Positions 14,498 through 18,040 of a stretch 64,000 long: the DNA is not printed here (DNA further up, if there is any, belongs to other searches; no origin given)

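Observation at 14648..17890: Two giant secreted beta-helix + purple-acid-phosphatase-like metallophosphoesterase fusions in a glycan locus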

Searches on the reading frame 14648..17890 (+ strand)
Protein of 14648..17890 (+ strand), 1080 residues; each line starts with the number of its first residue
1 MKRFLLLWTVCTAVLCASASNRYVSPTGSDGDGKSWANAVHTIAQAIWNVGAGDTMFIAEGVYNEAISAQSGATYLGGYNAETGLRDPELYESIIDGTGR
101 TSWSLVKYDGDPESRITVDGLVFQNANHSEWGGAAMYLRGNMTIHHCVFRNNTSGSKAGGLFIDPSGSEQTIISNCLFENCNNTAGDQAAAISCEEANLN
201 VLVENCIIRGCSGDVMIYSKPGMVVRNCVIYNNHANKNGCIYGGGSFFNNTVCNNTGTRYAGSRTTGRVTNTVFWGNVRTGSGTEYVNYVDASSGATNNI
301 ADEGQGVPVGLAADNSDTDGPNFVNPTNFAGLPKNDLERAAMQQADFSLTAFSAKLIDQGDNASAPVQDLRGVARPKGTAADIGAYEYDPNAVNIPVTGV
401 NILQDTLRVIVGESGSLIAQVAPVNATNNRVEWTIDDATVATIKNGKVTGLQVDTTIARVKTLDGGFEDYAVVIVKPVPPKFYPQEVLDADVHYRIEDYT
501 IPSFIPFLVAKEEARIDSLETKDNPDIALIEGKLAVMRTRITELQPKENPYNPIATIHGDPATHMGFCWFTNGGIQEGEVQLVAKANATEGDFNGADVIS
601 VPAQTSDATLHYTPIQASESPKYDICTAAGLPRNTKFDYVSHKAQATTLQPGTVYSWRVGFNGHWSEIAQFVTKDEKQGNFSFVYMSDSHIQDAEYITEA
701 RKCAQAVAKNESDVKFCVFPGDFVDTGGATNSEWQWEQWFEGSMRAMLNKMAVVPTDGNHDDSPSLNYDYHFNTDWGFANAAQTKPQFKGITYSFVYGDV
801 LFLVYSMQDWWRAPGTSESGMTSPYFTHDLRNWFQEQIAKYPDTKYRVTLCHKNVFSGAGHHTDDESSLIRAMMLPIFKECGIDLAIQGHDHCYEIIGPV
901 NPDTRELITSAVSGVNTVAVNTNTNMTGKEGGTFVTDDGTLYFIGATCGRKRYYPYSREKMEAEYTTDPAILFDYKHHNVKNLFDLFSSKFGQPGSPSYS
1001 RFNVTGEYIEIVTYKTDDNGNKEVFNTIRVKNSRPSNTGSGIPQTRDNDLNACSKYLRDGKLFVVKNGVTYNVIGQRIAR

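Call 5: search_protein_families(library=pfam, proteins=[window:14648-17890:+], max_evalue=0.1)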
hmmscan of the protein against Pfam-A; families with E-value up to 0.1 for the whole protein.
window:14648-17890:+ (1080 aa): 4 families
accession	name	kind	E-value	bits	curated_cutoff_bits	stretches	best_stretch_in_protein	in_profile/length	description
PF00149.33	Metallophos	-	7.3e-15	56.3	21.5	1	683-894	3-191/191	Calcineurin-like phosphoesterase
PF16656.11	Pur_ac_phosph_N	-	1.4e-10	42.1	30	1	550-673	1-93/93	Purple acid Phosphatase, N-terminal domain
PF02368.24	Big_2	-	2.9e-07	30.8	22.8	1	396-453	1-59/79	Bacterial Ig-like domain (group 2)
PF16318.11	DUF4957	-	7.4e-05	23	30.8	0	190-256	63-138/142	Domain of unknown function (DUF4957)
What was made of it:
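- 15821..16081 (+): A: Big_2 Ig-like domain (aa 392-478). Pfam E 3e-7 (call 5).
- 16295..16666 (+): A: PAP_N beta-sandwich (aa 550-673). Pfam PF16656, E 1.4e-10 (call 5).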

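Call 6: search_protein_families(library=ncbifam, proteins=[window:14648-17890:+], max_evalue=0.1)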
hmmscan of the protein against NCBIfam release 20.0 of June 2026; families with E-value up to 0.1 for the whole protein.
window:14648-17890:+ (1080 aa): 1 family
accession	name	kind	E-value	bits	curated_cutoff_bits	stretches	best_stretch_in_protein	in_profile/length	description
NF041518.1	choice_anch_Q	domain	1.3e-10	41.3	25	1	356-389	25-58/58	choice-of-anchor Q domain-containing protein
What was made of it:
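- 14648..17890 (+): Protein A, 1080 aa: beta-helix + Big_2 + A-type PAP-like metallophosphoesterase core + C-terminal tail. Pfam and NCBIfam (calls 5, 6).
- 14708..15817 (+): A: right-handed beta-helix (aa 21-390), ending in a choice-of-anchor Q segment. NCBIfam NF041518 (call 6).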

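Call 10: search_dna_similar(query=window:14648-17890:+, collection=plasmids, mode=protein, max_rows=10)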
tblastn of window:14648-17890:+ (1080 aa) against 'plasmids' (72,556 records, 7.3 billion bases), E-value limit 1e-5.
Records with a match: 23; places in all: 25; records where one place covers at least 80% of the query: 0.
Best place of each record, by identity: <60% 23.
By first word of the organism name: Fulvitalea 4; Bacillus 3; Priestia 2; Novosphingobium 2; Chondrinema 2; Paenibacillus 1; Metabacillus 1; Sphingobium 1; Nonomuraea 1; Selenomonas 1; and 5 more.
By predicted mobility (MOB-suite, as given by PLSDB): non-mobilizable 21; conjugative 2.
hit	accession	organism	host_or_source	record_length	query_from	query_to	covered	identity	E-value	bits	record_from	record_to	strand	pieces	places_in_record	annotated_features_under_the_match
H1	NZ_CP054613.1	Paenibacillus cellulosilyticus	cell culture,soil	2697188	539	1029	45%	23.8%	2e-19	102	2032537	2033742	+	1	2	none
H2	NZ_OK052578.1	Metabacillus dongyingensis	white elm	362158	487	971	45%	24.0%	3e-9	69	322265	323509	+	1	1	phosphodiester glycosidase family protein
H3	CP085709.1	Bacillus sp. CMF21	single cell,soil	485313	487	971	45%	24.0%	3e-9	69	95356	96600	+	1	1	phosphodiester glycosidase family protein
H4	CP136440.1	Priestia filamentosa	Leaves of Cigar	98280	556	954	37%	28.5%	6e-29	134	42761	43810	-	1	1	metallophosphoesterase family protein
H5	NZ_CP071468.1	Priestia megaterium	whole organism,Hypersaline environment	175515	556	954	37%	28.5%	7e-26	124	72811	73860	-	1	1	metallophosphoesterase family protein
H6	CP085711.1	Bacillus sp. F19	single cell,soil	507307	472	894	39%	24.9%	1e-9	71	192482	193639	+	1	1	phosphodiester glycosidase family protein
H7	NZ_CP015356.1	Bacillus thuringiensis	Caenorhabditis elegans,whole organism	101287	550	894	32%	28.9%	4e-25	121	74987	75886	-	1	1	metallophosphoesterase family protein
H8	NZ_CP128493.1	Novosphingobium resinovorum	pure cell culture,soil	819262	549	904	33%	26.9%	8e-17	94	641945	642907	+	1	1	metallophosphoesterase family protein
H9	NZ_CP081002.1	Sphingobium sp. V4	cell culture,soil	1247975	550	902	33%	26.9%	5e-14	85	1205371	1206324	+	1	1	record has no annotation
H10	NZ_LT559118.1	Nonomuraea gerenzanensis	-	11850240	603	901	28%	27.9%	6e-18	98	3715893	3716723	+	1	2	none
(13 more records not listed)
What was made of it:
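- Distant relatives on Bacillus plasmids are annotated as fused to 'phosphodiester glycosidase' domains (call 10).
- Tried and rejected: This gave only 24-29% identical PAP-like segments in Bacillus, Paenibacillus and others (call 10).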

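Call 11: search_solved_structures(query=window:14648-17890:+, max_evalue=0.01, show_alignments=2)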
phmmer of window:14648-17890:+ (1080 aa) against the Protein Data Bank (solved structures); distinct sequences matched with E-value up to 0.01: 1.
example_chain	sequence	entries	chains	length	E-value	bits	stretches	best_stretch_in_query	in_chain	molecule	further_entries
7quz_AAA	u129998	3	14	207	1.2e-12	49.6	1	392-480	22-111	Beta-1,3-glucanase bglH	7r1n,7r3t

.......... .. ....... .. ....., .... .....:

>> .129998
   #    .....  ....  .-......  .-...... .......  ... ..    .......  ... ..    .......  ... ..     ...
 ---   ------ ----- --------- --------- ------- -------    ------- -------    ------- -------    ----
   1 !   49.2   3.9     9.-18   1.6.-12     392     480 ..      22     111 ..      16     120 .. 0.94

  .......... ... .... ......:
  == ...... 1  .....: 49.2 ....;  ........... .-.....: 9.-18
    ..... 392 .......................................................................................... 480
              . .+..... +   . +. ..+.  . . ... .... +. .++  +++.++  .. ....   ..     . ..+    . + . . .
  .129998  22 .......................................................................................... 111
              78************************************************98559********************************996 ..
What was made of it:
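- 15821..16081 (+): PDB 7quz E 1e-12 (call 11).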
